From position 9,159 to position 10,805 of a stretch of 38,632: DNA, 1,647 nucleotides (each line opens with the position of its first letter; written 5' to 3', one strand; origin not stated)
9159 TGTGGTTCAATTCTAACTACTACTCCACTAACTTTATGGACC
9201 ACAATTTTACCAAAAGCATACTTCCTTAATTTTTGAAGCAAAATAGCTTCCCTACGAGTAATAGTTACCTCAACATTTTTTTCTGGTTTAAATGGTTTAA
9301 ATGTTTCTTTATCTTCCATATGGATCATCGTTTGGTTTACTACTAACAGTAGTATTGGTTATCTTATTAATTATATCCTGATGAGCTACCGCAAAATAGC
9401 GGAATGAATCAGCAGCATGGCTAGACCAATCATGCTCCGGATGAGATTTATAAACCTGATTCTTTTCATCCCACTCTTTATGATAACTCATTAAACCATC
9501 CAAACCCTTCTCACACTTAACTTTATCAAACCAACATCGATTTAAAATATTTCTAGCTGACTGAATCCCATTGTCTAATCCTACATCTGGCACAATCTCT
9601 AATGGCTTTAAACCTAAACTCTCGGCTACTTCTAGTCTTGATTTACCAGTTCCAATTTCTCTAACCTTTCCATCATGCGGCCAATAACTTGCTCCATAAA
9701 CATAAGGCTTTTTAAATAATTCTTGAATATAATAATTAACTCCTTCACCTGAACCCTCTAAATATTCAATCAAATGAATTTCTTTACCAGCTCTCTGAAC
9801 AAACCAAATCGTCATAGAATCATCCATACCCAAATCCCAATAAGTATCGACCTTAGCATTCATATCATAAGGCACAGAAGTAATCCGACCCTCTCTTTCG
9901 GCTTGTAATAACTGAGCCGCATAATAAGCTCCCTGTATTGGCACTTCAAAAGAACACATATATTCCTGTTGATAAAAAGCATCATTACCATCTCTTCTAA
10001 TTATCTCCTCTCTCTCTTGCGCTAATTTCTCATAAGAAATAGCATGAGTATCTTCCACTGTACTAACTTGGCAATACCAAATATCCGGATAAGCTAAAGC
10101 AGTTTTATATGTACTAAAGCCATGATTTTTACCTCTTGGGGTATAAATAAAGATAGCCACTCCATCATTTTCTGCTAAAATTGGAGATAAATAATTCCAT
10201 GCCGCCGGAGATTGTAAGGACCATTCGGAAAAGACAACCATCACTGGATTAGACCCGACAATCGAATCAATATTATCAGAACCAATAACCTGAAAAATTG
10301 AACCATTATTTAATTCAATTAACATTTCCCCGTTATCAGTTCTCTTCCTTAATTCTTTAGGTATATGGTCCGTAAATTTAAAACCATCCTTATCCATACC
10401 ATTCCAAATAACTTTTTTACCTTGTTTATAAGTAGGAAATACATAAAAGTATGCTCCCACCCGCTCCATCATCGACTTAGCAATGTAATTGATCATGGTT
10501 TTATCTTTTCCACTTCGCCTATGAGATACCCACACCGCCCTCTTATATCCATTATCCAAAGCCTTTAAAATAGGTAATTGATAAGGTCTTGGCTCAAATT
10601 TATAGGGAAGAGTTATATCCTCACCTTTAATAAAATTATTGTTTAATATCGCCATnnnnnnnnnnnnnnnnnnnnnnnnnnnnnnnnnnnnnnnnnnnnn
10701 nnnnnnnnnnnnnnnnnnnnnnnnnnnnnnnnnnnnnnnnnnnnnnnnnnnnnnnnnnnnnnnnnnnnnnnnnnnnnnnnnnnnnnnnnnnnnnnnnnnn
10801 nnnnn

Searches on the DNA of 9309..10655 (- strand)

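Call 74: search_rna_families(sources=[L116, L122, L007, L011, L112], threshold=evalue, max_evalue=10, show_alignments=8)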
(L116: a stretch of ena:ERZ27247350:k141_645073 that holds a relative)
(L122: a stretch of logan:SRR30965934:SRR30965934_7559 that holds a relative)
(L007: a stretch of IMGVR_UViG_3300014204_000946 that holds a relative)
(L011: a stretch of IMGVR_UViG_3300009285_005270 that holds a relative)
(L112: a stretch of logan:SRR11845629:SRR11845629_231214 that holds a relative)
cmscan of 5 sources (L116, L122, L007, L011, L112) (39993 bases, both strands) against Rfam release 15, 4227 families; matches with E-value up to 10: 8.
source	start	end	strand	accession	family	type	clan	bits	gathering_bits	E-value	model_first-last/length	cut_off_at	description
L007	701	772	+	RF00005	tRNA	Gene; tRNA;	CL00001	57.6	29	5e-10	1-71/71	no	tRNA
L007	778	846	+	RF00005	tRNA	Gene; tRNA;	CL00001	44.7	29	1.8e-06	1-71/71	no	tRNA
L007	641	700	+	RF00023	tmRNA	Gene;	CL00001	31.3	47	4.8e-09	1-374/374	no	transfer-messenger RNA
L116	2088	2172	+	RF04084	mir-595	Gene; miRNA;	-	24.7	70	0.29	1-86/86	no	mir-595 microRNA precursor family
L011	676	743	-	RF02564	naRNA4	Gene; sRNA;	-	23.3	59.5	4.2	1-77/77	no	Nucleoid-associated noncoding RNA 4 (CssrE)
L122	6532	6558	+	RF03156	L31-Firmicutes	Cis-reg; leader;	CL00118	21.1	33.3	3.5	1-32/32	no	L31-Firmicutes ribosomal protein leader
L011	9843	9888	+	RF01140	sR20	Gene; snRNA; snoRNA; CD-box;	-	20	44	7.3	1-56/56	no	Small nucleolar RNA sR20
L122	3333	3436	+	RF00023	tmRNA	Gene;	CL00001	17.9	47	0.0023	1-374/374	no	transfer-messenger RNA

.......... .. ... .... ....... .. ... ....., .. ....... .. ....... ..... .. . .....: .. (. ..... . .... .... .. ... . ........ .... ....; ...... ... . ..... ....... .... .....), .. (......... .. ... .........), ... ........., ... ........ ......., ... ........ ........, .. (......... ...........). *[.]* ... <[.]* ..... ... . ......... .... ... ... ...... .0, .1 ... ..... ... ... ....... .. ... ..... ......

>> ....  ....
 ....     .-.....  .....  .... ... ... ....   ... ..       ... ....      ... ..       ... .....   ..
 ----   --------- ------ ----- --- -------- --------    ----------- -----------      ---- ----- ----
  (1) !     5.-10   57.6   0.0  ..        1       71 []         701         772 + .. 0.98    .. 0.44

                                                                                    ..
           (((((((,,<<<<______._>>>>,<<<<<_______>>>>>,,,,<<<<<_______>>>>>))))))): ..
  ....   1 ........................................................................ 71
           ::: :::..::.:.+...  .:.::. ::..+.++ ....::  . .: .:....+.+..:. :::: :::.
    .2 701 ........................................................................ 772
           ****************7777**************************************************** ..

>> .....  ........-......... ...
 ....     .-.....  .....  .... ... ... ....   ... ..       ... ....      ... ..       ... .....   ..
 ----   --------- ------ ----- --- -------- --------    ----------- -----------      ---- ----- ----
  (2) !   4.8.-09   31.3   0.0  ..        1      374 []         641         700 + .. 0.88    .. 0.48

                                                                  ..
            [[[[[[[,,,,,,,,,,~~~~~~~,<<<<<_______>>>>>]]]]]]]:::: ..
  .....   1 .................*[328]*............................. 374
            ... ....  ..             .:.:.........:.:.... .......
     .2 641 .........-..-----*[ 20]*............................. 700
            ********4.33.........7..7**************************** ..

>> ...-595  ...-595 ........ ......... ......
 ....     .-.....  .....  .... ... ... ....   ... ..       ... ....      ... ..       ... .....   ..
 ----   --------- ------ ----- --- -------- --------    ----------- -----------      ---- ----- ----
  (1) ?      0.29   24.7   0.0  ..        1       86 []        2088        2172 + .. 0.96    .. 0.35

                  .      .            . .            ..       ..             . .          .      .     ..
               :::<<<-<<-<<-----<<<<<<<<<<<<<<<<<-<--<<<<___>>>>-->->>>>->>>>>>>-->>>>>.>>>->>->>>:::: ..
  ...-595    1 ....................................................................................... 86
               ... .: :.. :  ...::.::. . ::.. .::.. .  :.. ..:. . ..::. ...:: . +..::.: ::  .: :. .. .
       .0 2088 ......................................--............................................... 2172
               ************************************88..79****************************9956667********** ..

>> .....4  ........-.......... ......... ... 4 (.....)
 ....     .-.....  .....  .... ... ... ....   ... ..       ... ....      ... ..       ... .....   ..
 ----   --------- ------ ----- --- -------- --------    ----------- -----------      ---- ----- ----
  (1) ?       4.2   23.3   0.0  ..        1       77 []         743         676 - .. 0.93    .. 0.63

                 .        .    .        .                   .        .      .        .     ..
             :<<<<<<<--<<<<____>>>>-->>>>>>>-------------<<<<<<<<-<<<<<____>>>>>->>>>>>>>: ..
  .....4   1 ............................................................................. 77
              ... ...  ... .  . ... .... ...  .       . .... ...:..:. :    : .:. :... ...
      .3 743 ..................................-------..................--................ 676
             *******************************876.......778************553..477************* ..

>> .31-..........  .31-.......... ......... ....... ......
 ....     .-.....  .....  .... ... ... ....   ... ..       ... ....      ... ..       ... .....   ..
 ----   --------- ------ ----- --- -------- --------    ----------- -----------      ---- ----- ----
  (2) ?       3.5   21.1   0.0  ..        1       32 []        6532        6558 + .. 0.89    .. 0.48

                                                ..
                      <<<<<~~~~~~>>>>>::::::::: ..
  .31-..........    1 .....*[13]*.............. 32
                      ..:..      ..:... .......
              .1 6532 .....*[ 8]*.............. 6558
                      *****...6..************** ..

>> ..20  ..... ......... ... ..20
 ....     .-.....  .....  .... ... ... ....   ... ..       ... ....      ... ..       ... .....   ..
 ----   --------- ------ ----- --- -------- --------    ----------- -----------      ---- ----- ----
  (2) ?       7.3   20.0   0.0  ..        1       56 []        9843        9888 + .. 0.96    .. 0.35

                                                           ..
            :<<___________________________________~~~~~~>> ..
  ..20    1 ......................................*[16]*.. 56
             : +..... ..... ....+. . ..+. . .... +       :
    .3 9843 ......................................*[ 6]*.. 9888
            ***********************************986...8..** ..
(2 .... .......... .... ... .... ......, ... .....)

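Call 86: search_rna_families(sources=[L113, L114, L115, L118, L119, L124, L003, L005, L019], threshold=evalue, max_evalue=5, show_alignments=4)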
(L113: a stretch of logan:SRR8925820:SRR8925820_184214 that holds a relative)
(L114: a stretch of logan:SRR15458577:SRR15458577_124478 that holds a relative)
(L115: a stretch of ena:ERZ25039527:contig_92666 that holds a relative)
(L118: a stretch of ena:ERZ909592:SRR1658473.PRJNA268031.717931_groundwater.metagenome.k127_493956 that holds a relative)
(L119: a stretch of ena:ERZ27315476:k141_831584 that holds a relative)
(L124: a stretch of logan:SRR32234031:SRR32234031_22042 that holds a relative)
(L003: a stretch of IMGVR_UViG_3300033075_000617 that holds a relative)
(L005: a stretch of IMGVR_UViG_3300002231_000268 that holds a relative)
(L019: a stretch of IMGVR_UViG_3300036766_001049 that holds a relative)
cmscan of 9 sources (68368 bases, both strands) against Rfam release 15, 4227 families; matches with E-value up to 5: 5.
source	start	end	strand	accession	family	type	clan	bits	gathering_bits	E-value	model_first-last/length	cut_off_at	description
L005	1578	2398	+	RF00028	Intron_gpI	Intron;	-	46.2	50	1.5e-08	1-253/253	no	Group I catalytic intron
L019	3976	4075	+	RF00575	SNORD70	Gene; snRNA; snoRNA; CD-box;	-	28.6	50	3.8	1-89/89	no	Small nucleolar RNA SNORD70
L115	5217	5268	+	RF02262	MAT2A_C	Cis-reg;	-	23.3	47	3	1-52/52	no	MAT2A 3'UTR stem loop C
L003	10055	10078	+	RF02914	DUF805b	Cis-reg;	CL00115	20.8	35.6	0.26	1-35/35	no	DUF805b RNA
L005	7641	7768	+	RF00083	GlmZ_SraJ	Gene; sRNA;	CL00011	18.6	60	3.1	1-214/214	no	GlmZ RNA activator of glmS mRNA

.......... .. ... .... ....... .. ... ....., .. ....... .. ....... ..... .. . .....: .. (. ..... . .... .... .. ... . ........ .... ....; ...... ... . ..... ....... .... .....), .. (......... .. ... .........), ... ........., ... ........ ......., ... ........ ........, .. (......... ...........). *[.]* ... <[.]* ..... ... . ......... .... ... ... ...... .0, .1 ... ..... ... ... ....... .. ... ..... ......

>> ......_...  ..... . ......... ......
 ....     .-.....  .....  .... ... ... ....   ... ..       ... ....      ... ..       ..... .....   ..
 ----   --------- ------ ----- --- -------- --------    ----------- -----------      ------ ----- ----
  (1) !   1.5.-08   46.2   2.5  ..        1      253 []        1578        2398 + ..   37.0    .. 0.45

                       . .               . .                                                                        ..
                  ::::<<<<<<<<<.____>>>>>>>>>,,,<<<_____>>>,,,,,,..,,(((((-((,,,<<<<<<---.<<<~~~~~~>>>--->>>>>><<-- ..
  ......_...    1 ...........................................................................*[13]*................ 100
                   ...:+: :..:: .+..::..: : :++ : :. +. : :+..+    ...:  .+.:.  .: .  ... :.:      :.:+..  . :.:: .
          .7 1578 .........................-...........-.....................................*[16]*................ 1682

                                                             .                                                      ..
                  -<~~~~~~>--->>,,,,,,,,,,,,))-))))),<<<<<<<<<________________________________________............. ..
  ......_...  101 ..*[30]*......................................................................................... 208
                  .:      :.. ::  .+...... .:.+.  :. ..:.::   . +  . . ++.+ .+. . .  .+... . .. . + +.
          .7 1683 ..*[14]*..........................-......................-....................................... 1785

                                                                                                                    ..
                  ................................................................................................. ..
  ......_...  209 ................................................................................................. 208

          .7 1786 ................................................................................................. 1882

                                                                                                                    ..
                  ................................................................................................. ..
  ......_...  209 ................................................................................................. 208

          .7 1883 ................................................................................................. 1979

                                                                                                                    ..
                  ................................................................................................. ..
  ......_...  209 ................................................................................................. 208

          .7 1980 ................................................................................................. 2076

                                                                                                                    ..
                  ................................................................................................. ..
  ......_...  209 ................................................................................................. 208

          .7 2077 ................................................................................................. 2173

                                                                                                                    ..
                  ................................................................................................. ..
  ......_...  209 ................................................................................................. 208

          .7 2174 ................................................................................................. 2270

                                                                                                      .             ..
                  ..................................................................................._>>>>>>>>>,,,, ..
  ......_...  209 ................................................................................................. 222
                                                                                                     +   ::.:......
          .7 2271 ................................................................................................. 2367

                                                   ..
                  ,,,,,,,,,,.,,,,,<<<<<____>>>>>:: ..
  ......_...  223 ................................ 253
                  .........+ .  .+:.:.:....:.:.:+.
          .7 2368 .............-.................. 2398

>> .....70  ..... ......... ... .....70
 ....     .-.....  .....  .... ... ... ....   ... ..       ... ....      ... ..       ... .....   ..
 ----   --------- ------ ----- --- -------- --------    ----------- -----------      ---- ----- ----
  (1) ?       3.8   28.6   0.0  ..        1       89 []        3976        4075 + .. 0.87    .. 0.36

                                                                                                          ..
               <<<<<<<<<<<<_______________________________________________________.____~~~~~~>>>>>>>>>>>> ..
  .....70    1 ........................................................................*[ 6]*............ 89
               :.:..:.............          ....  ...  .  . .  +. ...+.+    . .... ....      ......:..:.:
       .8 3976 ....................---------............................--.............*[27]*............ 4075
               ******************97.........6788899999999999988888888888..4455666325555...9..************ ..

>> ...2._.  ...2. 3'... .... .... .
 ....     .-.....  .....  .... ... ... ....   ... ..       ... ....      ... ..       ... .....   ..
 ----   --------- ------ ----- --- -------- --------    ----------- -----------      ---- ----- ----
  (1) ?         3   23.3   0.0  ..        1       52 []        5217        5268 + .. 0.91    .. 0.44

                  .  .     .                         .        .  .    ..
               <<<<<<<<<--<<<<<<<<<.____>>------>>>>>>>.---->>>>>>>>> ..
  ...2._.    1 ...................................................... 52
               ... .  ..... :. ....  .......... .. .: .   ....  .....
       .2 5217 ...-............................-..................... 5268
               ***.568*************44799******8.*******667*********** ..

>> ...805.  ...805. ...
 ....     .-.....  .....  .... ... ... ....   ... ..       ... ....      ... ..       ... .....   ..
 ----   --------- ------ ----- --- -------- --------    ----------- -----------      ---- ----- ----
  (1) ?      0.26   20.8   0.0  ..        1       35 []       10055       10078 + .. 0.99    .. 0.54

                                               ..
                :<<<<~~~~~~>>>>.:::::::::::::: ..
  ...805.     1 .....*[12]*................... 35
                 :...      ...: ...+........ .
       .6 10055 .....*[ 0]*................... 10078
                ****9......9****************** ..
